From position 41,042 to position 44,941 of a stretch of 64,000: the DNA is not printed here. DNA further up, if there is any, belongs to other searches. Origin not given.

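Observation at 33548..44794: Two giant secreted beta-propeller proteins embedded between the minor pilins and pilMNOPQ: PilY1 analogues or a new pilus-associated adhesin class?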

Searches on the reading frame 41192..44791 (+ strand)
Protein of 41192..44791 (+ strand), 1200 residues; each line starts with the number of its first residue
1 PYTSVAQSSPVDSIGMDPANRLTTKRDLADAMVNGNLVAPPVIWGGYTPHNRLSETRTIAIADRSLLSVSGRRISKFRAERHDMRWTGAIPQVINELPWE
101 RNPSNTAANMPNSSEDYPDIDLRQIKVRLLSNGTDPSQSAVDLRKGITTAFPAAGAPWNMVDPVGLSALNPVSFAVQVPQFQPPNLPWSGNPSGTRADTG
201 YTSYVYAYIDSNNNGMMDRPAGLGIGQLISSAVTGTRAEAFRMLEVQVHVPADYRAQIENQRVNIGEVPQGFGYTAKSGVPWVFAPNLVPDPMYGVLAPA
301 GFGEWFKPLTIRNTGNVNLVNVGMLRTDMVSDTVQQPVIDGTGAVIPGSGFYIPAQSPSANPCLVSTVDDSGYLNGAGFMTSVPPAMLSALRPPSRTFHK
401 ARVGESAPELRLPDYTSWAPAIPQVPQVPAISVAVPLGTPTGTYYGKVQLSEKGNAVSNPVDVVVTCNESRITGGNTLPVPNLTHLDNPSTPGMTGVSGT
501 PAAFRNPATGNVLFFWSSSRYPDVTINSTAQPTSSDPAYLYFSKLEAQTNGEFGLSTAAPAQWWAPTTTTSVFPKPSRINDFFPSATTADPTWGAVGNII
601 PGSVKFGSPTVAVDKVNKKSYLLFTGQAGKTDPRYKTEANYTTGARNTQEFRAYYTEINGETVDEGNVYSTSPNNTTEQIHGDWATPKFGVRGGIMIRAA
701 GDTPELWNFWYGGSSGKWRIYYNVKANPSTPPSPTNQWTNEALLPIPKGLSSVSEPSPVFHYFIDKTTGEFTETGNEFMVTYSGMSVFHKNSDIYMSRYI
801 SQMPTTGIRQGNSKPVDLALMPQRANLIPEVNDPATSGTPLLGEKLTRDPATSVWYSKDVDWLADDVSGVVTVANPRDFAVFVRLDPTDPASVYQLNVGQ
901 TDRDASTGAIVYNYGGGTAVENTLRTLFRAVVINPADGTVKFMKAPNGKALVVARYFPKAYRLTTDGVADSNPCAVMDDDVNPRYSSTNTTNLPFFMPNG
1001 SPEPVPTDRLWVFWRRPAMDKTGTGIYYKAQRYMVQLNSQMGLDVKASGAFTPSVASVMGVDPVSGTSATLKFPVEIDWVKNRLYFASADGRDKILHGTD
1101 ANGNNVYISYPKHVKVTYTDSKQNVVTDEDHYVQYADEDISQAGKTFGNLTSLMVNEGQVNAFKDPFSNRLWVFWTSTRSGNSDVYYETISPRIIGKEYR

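Call 40: predict_structure(alignment_id=A4)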
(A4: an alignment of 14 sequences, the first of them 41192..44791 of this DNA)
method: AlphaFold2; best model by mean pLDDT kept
length: 1200 residues; sequences in the alignment: 14
mean_pLDDT: 56.1   pTM: 0.49
mean pLDDT of the five models: 56.1, 53.6, 52.0, 49.3, 42.7
residues with pLDDT >= 90: 43; 70-90: 374; 50-70: 258; < 50: 525
segments of 3 or more residues with pLDDT < 50: 1-26, 28-38, 66-73, 89-118, 158-167, 186-196, 219-239, 253-496, 524-529, 554-563, 636-645, 763-772, 805-811, 867-876, 965-1008, 1011-1030, 1047-1051, 1140-1158, 1178-1183, 1188-1200
pLDDT, mean of each block of 10 residues (from residue 1): 23 26 44 46 63 70 51 63 61 36 40 43 69 76 61 52 44 75 49 48 73 56 34 37 69 31 23 28 34 39 32 32 27 27 31 29 31 32 26 29 33 29 25 27 32 30 33 26 33 45 81 78 49 65 72 44 55 81 85 84 83 83 91 56 58 90 87 82 85 78 81 77 88 80 88 82 45 64 78 79 50 73 66 62 77 81 63 51 81 82 77 76 84 90 80 85 49 28 30 29 41 40 40 72 53 72 57 57 67 67 63 80 80 62 25 36 59 52 45 26
secondary structure, 60 per line:
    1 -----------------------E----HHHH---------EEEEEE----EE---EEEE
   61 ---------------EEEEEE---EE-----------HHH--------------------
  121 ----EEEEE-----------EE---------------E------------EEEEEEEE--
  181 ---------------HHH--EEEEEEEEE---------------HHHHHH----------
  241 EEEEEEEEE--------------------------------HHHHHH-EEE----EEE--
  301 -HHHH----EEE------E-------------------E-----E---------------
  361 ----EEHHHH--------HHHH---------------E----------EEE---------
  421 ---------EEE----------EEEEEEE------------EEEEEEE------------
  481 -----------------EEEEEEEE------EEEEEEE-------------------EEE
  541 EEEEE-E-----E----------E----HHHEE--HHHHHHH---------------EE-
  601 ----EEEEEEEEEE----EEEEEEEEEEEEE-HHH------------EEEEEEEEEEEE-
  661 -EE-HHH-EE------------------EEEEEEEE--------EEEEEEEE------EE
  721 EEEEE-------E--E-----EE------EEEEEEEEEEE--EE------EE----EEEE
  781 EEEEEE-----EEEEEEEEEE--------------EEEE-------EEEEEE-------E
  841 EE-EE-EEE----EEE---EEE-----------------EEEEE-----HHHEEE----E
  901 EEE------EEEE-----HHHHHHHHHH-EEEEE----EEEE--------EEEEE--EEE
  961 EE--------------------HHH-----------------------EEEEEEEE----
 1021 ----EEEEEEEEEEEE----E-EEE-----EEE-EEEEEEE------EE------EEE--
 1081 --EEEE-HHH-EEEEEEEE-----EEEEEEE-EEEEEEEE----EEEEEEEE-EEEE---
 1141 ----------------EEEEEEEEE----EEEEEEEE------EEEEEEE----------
elements in order (helices of 4 or more, strands of 3 or more residues): H29-32 E42-47 E57-60 E76-81 E125-129 E171-178 E201-209 H225-230 E241-249 H282-287 E289-291 E296-298 H302-305 E310-312 H367-370 H379-382 E409-411 E430-432 E443-449 E462-468 E498-505 E512-518 E538-545 H576-582 E605-614 E619-631 E648-659 E689-696 E705-712 E719-725 E750-760 E777-786 E792-801 E816-819 E827-832 E840-842 E847-849 E854-856 E860-862 E880-884 E893-895 E900-903 E910-913 H919-928 E930-934 E939-942 E951-955 E958-962 E1009-1016 E1025-1036 E1043-1045 E1051-1053 E1055-1061 E1076-1078 E1083-1086 E1092-1099 E1105-1111 E1113-1120 E1125-1132 E1134-1137 E1157-1165 E1170-1177 E1184-1190

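Call 47: fold_search(model_id=the predicted structure, library=pdb)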
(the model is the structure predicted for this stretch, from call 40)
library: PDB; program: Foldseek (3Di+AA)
matches with E <= 10: 609; with E <= 0.001: 65
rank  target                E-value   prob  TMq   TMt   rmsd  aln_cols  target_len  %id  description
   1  5hx0_A                2.5e-06  1.00  0.15  0.42  18.1       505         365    9  Crystal structure of unknown function protein Dfer_1899 fromDyadobacter fermentans DSM 18053 (released 2016-02-17)
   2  7lbu                  2.8e-06  1.00  0.15  0.42  18.4       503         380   12  Crystal structure of the Propionibacterium acnes surface sialidase (released 2021-12-08)
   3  2vw0                  3.1e-06  1.00  0.15  0.26  20.5       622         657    8  Crystal structure of the NanB sialidase from Streptococcus pneumoniae (released 2008-06-24)
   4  3qz4_A                4.0e-06  1.00  0.11  0.33  15.2       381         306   11  Crystal structure of an Endo-1,4-beta-xylanase D (BT_3675) from Bacteroides thetaiotaomicron VPI-5482 at 1.74 A resolu (released 2011-04-06)
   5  4xmi                  4.2e-06  1.00  0.16  0.26  20.3       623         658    8  Crystal structure of the K499G mutant of NanB sialidase from Streptococcus pneumoniae (released 2016-01-13)
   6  5hx0_B                4.7e-06  1.00  0.15  0.42  17.0       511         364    8  Crystal structure of unknown function protein Dfer_1899 fromDyadobacter fermentans DSM 18053 (released 2016-02-17)
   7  2f24                  9.2e-06  1.00  0.14  0.39  18.4       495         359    7  Crystal Structure of the Human Sialidase Neu2 E111Q Mutant (released 2006-11-21)
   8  1eur                  1.1e-05  1.00  0.15  0.42  17.7       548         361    9  SIALIDASE (released 1997-01-11)
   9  2f27_A                1.1e-05  1.00  0.14  0.38  18.6       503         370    7  Crystal Structure of the Human Sialidase Neu2 E111Q-Q112E Double Mutant in Complex with DANA Inhibitor (released 2006-11-21)
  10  1sll                  1.2e-05  1.00  0.14  0.21  12.8       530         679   10  SIALIDASE L FROM LEECH MACROBDELLA DECORA (released 1998-12-16)
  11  4xe9                  1.5e-05  1.00  0.15  0.26  19.9       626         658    8  Crystal structure of the NanB sialidase from Streptococcus pneumoniae in complex with Optactin (released 2016-01-13)
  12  2ber                  1.6e-05  0.99  0.15  0.27  25.7       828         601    9  Y370G Active Site Mutant of the Sialidase from Micromonospora viridifaciens in complex with beta-Neu5Ac (sialic acid). (released 2005-04-04)
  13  8hcj_C                1.7e-05  0.96  0.10  0.22  20.9       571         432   11  Structure of GH43 family enzyme, Xylan 1, 4 Beta- xylosidase from pseudopedobacter saltans (released 2023-11-15)
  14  1so7                  1.9e-05  1.00  0.14  0.39  18.4       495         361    7  Maltose-induced structure of the human cytolsolic sialidase Neu2 (released 2004-11-02)
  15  2f28                  1.9e-05  1.00  0.14  0.37  18.5       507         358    7  Crystal Structure of the Human Sialidase Neu2 Q116E Mutant (released 2006-11-21)
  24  9db6_A                4.0e-05  1.00  0.15  0.30  18.2       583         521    9  Sialidase682 co-crystallized with inhibitor DANA (released 2025-07-02)
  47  9oxs_A                1.9e-04  0.72  0.10  0.11  20.0       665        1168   11  CRYO-EM STRUCTURE OF the human mPSF IN COMPLEX WITH THE AAUAAU poly(A) signal (released 2025-11-26)
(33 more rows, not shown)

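Call 80: search_protein_representatives(protein=window:41192-44791:+)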
Query: 1200 residues. Proteins with E-value up to 0.001 (for the whole library): 229; up to 1e-10: 187; up to 1e-30: 92. The best 150 are listed.
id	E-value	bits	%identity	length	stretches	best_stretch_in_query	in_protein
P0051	0.0e+00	2767.3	100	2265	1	1-1200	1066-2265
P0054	0.0e+00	1129.4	54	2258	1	14-1199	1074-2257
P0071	0.0e+00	1117.2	56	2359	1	23-1200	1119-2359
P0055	3.0e-289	979.1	51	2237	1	17-1199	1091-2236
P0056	2.2e-271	920.0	50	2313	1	15-1197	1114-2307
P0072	4.8e-219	746.6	47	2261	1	12-1197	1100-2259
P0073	2.0e-210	718.1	45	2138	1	13-1199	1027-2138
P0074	3.3e-207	707.4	44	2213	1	9-1195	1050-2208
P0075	8.7e-184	629.8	44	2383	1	14-1200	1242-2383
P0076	3.5e-175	601.3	44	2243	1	21-1197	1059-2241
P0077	1.2e-174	599.6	43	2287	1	20-1199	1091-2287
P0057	9.5e-170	583.3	41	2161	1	9-1197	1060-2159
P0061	9.9e-161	553.4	41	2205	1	33-1199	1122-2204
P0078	2.3e-156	539.0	46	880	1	263-1198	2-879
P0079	1.2e-155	536.6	43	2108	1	23-1199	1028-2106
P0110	9.0e-48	179.3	31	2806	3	456-1194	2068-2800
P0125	2.4e-41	158.0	34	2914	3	843-1194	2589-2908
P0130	6.3e-39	150.0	30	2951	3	680-1194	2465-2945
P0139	1.8e-35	138.6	32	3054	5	899-1194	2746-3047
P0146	5.9e-34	133.6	32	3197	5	973-1194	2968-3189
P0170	1.2e-26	109.4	31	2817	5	1151-1194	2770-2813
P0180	1.6e-24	102.3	30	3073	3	706-1194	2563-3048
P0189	1.9e-23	98.7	32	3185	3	686-1193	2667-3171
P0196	1.2e-21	92.8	31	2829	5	970-1182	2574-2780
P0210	2.1e-19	85.3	32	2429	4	16-325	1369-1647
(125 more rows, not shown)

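Call 81: list_cluster_members(proteins=[P0139, P0146, P0180, P0189, P0130, P0170, P0196, P0210, P0125, P0110])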
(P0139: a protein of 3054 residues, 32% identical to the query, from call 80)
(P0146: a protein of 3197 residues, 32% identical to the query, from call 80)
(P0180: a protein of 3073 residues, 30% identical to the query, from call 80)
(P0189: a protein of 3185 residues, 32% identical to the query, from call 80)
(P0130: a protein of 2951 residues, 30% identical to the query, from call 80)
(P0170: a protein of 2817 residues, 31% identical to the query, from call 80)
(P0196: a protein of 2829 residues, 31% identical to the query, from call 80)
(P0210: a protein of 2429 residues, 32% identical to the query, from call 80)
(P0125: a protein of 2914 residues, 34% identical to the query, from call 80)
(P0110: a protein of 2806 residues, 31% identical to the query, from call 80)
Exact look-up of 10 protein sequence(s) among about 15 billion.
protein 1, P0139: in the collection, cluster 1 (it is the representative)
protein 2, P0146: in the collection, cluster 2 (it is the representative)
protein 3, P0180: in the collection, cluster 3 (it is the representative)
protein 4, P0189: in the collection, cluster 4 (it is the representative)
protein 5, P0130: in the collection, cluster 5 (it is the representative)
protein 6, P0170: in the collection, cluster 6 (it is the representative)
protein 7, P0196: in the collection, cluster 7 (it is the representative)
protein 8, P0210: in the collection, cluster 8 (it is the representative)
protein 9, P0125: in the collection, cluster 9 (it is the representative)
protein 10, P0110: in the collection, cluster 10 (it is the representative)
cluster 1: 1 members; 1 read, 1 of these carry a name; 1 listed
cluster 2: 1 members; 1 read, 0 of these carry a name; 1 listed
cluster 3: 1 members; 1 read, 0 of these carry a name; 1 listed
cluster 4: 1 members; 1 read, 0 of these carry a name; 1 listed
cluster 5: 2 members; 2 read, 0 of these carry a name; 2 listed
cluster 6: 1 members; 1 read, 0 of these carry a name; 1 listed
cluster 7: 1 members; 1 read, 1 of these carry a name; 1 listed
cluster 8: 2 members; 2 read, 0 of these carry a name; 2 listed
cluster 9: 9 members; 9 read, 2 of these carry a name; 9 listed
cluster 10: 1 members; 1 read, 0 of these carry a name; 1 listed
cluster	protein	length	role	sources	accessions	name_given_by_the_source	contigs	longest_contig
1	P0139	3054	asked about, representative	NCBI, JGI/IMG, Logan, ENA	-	hypothetical protein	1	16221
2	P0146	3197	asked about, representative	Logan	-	-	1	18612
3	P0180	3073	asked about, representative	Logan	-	-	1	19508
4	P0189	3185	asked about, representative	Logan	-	-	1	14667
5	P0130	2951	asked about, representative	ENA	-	-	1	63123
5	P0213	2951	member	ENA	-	-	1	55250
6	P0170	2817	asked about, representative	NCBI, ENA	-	-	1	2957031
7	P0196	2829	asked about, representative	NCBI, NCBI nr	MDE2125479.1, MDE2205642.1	MAG: hypothetical protein KGJ62_02710 [Armatimonadetes bacterium] | hypothetical protein [Armatimonadota bacterium]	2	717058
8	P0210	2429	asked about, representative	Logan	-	-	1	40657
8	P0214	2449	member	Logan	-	-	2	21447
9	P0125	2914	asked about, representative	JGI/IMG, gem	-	-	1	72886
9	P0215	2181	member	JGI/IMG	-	hypothetical protein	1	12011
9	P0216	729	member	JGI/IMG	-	hypothetical protein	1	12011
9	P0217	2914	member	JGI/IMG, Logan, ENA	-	-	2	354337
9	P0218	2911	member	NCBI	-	-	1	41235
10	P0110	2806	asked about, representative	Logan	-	-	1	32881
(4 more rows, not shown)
